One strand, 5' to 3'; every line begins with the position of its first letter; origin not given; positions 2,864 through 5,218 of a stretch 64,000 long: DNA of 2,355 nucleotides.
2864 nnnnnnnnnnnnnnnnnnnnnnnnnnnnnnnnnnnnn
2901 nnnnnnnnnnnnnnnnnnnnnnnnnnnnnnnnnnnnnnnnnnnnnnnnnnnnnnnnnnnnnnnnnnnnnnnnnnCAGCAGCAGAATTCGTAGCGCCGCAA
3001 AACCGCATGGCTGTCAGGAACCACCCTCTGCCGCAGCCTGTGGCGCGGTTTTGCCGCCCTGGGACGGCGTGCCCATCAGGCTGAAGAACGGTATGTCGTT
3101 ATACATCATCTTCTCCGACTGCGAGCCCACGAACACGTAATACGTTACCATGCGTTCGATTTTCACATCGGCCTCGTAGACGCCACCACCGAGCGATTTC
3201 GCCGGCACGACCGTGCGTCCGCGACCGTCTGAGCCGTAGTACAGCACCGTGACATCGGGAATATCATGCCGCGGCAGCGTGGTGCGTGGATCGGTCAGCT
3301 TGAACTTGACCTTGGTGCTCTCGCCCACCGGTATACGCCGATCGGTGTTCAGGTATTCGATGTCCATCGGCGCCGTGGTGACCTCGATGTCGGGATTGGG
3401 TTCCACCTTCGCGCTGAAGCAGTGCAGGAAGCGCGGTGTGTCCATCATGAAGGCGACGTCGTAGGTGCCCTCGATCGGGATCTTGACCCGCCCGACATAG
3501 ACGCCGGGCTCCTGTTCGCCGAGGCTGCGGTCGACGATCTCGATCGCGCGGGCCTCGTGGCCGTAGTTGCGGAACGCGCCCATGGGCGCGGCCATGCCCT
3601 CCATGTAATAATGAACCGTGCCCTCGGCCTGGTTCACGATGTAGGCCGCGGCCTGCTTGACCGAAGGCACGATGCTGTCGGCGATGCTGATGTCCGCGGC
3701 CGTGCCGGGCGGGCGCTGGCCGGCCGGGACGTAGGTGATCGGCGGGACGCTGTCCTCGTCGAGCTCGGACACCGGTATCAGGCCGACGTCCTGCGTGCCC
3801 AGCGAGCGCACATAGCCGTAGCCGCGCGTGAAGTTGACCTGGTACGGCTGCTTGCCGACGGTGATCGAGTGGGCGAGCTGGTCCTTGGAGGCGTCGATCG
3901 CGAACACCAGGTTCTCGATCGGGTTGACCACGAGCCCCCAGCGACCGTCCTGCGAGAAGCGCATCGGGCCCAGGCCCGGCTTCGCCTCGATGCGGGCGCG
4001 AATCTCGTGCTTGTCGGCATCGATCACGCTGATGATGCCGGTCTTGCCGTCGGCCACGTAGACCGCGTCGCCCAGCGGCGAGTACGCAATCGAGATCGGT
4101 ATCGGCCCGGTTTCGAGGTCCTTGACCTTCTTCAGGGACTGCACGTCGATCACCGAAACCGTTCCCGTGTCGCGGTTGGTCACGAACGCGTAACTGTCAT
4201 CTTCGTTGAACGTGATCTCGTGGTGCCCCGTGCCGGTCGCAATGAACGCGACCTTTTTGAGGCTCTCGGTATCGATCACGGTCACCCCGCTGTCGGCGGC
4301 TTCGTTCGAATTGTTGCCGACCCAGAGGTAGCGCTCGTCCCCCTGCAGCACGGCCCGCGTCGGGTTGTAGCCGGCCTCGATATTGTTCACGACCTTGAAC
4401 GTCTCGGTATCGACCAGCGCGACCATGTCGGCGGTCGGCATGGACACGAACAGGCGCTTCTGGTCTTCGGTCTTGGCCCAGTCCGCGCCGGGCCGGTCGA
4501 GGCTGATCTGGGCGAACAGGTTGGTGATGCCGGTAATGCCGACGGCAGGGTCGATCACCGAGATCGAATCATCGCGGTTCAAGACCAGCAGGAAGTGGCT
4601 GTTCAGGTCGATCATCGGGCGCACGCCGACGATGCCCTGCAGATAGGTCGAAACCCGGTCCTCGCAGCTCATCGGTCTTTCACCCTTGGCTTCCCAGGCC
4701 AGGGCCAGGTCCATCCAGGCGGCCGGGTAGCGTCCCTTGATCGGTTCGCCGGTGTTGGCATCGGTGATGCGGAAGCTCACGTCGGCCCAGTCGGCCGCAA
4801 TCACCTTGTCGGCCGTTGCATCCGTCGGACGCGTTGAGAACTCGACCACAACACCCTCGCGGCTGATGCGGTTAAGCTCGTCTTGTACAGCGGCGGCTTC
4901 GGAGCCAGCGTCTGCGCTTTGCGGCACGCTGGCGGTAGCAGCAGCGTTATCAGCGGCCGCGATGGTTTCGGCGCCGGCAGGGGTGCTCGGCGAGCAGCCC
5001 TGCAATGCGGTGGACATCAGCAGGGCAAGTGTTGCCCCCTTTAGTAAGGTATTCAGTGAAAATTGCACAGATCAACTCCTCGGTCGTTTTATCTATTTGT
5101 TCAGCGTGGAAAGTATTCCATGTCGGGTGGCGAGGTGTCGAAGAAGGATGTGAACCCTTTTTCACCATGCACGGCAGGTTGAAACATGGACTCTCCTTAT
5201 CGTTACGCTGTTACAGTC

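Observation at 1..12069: GC-rich copper/manganese-oxidase gene block beside a low-GC chromosome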

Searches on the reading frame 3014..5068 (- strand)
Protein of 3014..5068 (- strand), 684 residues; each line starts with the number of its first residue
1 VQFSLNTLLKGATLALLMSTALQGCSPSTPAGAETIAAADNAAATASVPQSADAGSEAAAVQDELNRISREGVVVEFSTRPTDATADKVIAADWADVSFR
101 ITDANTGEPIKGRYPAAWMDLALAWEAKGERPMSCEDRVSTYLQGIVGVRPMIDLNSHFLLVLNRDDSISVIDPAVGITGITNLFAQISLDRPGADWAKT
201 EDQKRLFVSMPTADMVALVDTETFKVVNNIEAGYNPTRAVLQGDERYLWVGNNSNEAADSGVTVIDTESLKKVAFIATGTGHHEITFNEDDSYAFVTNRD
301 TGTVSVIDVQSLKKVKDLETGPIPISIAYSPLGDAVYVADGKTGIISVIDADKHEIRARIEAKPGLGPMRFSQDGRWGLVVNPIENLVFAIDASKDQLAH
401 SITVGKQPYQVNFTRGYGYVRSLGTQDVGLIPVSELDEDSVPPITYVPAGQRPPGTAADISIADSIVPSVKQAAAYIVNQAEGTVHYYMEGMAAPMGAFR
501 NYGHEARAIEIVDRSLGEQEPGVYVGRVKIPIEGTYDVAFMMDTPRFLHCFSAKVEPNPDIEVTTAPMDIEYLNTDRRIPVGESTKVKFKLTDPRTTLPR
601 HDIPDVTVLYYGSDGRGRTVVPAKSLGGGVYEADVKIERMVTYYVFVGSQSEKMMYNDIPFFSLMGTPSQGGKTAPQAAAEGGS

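Call 5: search_protein_families(library=pfam, proteins=[window:3014-5068:-], max_evalue=0.01)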
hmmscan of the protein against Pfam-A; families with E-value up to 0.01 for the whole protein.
window:3014-5068:- (684 aa): 7 families
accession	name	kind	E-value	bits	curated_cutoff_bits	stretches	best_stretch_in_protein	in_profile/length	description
PF25174.1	Beta-prop_THOC3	-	2.6e-13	50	305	2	284-401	51-166/272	THOC3 beta-propeller domain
PF02239.22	Cytochrom_D1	-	2.1e-11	43.4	25.5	1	206-319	6-116/368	Cytochrome D1 heme domain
PF21783.3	YNCE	-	1.2e-07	31.8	27.1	1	205-360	169-322/339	YNCE-like beta-propeller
PF23414.1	Beta-prop_EML_2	-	0.00016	21.6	90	0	201-316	7-118/266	Echinoderm microtubule-associated protein second beta-propeller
PF10282.15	Lactonase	-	0.00078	19.2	21.7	0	279-354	242-323/344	Lactonase, 7-bladed beta-propeller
PF13115.11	YtkA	-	0.0017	19.4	25.9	0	518-538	63-82/85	YtkA-like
PF25168.1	Beta-prop_WDR36-Utp21_2nd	-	0.0046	16.7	84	0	258-336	218-296/335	WDR36/Utp21 second beta-propeller domain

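Call 13: list_cluster_members(proteins=[window:3014-5068:-, window:2012-2974:-, window:1007-1699:-, window:14746-15408:+, window:15609-18956:-, window:19341-20729:+, window:20802-21830:+, window:30225-32375:-, window:40634-42097:-, window:53267-54442:+])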
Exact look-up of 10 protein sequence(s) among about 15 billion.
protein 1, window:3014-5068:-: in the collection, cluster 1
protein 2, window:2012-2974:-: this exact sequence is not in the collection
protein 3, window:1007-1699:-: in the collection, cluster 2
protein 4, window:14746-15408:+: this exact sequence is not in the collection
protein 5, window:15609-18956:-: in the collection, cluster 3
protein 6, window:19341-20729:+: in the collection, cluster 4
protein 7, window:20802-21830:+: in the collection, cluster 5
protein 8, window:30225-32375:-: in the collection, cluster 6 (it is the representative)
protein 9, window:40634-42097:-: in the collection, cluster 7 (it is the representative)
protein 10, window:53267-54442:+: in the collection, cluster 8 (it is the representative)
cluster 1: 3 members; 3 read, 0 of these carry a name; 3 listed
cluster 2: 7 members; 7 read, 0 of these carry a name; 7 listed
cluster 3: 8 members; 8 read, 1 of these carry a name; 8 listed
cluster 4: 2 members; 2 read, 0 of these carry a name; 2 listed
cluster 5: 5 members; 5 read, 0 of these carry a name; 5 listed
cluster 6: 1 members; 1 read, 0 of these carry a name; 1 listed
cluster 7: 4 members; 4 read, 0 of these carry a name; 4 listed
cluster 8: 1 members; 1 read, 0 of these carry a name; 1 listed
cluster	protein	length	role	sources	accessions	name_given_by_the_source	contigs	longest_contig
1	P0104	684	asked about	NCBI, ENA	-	-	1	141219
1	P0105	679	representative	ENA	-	-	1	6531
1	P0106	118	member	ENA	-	-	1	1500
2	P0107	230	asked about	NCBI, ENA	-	-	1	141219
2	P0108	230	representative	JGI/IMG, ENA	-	-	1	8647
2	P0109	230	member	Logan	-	-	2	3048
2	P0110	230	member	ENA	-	-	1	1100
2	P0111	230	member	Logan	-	-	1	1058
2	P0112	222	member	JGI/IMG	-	-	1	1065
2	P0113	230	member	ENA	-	-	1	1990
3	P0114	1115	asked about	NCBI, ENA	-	-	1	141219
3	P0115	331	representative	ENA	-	-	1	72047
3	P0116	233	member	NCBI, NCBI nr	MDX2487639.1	MAG: hypothetical protein QNL03_09110, partial [Gammaproteobacteria bacterium] | hypothetical protein [Gammaproteobacteria bacterium]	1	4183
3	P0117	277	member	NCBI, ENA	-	-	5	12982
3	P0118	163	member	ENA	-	-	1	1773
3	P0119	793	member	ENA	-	-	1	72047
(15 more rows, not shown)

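Call 14: find_encoding_contigs(protein=P0104, flank=10000, max_places=4)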
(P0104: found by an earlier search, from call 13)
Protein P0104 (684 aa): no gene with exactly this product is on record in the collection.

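Call 15: find_encoding_contigs(protein=P0105, flank=10000, max_places=4)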
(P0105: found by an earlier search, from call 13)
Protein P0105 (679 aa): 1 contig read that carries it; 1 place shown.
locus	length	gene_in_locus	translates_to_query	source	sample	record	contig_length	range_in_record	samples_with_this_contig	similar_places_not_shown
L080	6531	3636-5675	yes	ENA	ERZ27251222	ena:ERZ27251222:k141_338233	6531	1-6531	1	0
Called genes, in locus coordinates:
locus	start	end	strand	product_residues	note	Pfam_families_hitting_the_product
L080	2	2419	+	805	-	?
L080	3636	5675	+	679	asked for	PF21783:YNCE (weak), PF25174:Beta-prop_THOC3 (weak), PF02239:Cytochrom_D1, PF25174:Beta-prop_THOC3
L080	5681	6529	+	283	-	?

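Call 16: find_encoding_contigs(protein=P0108, flank=10000, max_places=4)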
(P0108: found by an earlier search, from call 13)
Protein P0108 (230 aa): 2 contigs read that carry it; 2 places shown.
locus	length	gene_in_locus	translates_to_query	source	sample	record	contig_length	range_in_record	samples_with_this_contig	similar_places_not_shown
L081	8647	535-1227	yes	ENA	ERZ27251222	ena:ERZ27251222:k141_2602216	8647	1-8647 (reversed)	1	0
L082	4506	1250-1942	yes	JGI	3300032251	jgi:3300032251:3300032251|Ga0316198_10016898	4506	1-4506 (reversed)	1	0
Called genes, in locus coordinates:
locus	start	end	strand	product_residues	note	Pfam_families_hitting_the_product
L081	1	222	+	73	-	?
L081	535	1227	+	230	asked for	PF02630:SCO1-SenC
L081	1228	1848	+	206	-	PF02630:SCO1-SenC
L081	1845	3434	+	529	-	PF00034:Cytochrom_C (weak), PF13433:Peripla_BP_5 (weak), PF13458:Peripla_BP_6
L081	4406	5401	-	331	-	PF01180:DHO_dh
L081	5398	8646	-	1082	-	?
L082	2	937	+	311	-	?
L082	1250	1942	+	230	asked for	PF02630:SCO1-SenC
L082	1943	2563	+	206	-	PF02630:SCO1-SenC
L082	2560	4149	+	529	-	PF00034:Cytochrom_C (weak), PF13433:Peripla_BP_5 (weak), PF13458:Peripla_BP_6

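Call 19: find_encoding_contigs(protein=P0119, flank=10000, max_places=4)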
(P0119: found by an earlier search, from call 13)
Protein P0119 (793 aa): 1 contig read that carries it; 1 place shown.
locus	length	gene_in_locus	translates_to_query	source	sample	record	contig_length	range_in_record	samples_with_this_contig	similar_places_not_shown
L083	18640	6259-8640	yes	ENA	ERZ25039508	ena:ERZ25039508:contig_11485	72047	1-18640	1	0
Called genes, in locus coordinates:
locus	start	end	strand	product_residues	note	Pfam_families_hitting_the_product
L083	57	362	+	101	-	PF00543:P-II (weak), PF11582:DUF3240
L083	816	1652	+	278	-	PF00165:HTH_AraC (weak), PF12833:HTH_18, PF01035:DNA_binding_1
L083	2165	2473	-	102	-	PF12146:Hydrolase_4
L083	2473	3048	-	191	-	PF12146:Hydrolase_4, PF00561:Abhydrolase_1, PF12697:Abhydrolase_6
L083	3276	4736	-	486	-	PF00072:Response_reg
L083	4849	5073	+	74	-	PF01527:HTH_Tnp_1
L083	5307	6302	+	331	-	PF13641:Glyco_tranf_2_3, PF00535:Glycos_transf_2, PF10111:Glyco_tranf_2_2 (weak)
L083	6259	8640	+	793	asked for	-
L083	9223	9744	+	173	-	-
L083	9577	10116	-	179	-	PF12728:HTH_17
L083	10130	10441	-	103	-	PF03412:Peptidase_C39 (weak)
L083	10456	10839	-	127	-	-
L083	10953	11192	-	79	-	-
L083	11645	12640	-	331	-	PF13442:Cytochrome_CBB3 (faint), PF00034:Cytochrom_C (faint), PF22297:PccH (faint), PF07635:PSCyt1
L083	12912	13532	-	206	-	PF00072:Response_reg, PF00196:GerE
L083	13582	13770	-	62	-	-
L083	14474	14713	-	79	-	PF10741:T2SSM_b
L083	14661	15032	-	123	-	-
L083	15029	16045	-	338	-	PF11104:PilM_2 (faint), PF05137:PilN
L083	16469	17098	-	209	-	PF14341:PilX_N, PF21687:T2SSK_1st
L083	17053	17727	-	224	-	PF07963:N_methyl (weak)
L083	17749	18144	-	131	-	PF07963:N_methyl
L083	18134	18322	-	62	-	-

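Call 20: find_encoding_contigs(protein=P0117, flank=10000, max_places=6)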
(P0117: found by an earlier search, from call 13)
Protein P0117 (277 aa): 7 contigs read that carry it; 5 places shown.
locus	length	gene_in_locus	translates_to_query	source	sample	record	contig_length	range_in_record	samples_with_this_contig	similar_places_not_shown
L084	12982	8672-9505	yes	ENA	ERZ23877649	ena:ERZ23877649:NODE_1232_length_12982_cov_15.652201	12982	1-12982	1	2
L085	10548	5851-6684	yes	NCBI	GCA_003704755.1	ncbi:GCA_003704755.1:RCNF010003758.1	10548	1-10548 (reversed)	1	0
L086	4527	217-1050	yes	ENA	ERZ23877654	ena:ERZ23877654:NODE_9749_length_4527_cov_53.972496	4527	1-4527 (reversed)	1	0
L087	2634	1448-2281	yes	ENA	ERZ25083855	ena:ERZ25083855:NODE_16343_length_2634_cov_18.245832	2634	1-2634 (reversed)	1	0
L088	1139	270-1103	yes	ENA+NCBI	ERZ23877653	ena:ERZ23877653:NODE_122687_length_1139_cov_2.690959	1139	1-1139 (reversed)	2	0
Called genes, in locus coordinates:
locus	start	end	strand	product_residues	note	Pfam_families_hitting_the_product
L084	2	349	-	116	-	?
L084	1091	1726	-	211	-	PF00440:TetR_N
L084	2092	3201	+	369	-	PF08240:ADH_N, PF00107:ADH_zinc_N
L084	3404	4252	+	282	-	PF00756:Esterase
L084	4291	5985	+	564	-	PF01257:2Fe-2S_thioredx, PF01512:Complex1_51K, PF10531:SLBB (weak), PF10589:NADH_4Fe-4S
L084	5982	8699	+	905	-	PF00111:Fer2 (weak), PF13510:Fer2_4, PF12838:Fer4_7, PF14697:Fer4_21, PF22117:Fer4_Nqo3, PF04879:Molybdop_Fe4S4, PF00384:Molybdopterin, PF01568:Molydop_binding, +5 more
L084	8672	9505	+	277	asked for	-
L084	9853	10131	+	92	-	-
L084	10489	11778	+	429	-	-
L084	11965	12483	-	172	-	PF08308:PEGA (faint), PF09851:SHOCT (weak)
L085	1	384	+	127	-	?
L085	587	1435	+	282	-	PF00756:Esterase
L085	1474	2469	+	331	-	PF01257:2Fe-2S_thioredx, PF01512:Complex1_51K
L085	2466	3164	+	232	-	PF10531:SLBB (weak), PF10589:NADH_4Fe-4S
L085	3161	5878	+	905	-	PF00111:Fer2 (weak), PF13510:Fer2_4, PF12838:Fer4_7, PF14697:Fer4_21, PF22117:Fer4_Nqo3, PF04879:Molybdop_Fe4S4, PF00384:Molybdopterin, PF01568:Molydop_binding, +5 more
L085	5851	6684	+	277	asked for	-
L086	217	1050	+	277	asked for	-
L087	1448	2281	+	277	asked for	-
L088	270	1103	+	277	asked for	-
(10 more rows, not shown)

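Call 33: find_encoding_contigs(protein=P0107, flank=10000, max_places=4)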
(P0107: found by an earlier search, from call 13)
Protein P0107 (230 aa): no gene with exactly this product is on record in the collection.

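Call 41: list_cluster_members(proteins=[L081:1845-3434:+, L081:4406-5401:-, L081:5398-8646:-, L082:2560-4149:+, L080:2-2419:+, L081:1228-1848:+])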
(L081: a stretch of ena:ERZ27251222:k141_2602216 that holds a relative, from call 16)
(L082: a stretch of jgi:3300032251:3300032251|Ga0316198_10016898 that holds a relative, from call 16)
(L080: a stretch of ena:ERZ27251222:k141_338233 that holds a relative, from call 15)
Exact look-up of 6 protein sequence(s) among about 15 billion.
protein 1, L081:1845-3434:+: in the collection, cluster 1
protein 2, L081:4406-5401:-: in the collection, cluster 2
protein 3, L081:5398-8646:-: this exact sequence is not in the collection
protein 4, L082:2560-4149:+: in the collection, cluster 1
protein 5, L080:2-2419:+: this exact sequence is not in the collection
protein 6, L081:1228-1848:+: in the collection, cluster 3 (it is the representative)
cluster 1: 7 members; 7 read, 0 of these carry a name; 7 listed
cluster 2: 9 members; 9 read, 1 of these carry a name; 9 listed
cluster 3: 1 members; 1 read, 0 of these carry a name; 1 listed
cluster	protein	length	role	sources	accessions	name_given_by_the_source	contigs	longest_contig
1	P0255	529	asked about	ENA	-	-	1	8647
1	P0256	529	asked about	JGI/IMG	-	-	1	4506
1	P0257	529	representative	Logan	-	-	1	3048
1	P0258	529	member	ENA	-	-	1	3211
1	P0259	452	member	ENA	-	-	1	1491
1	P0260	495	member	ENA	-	-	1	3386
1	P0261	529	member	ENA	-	-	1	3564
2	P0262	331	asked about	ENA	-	-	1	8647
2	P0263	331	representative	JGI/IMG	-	dihydroorotate dehydrogenase (fumarate)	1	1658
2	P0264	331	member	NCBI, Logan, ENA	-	-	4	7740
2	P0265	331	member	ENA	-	-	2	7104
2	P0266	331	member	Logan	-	-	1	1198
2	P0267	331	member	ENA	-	-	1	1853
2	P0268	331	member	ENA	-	-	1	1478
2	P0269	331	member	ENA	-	-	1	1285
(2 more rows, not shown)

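Call 52: search_protein_families(library=ncbifam, proteins=[window:3014-5068:-, L081:1845-3434:+], max_evalue=0.001)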
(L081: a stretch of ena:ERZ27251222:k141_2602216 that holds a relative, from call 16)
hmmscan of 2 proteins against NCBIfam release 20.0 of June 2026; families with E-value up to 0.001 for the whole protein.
window:3014-5068:- (684 aa): 6 families
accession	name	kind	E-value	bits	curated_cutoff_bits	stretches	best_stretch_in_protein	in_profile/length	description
TIGR03866.1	PQQ_ABC_repeats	subfamily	2.9e-30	105.4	287.3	2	254-415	16-176/310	PQQ-dependent catabolism-associated beta-propeller protein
TIGR02276.1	beta_rpt_yvtn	repeat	3.8e-21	74.8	27.85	1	290-330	2-42/42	beta-propeller repeat protein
NF052460.1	L-NosZ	equivalog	1.9e-20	72.8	700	2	289-432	141-284/480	clade III lactonase-type nitrous-oxide reductase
NF052340.1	hydrazine_beta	equivalog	1.1e-18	67.4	560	3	260-382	55-180/372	hydrazine synthase subunit beta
NF052280.1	7_blade_YncE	equivalog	1.2e-16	60.5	400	2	285-376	221-311/338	7-bladed beta-propeller protein YncE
NF052342.1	hydrazine_BC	exception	2.8e-08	32.4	1250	1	202-346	49-192/690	hydrazine synthase subunit beta-gamma fusion subunit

L081:1845-3434:+ (529 aa): 0 families
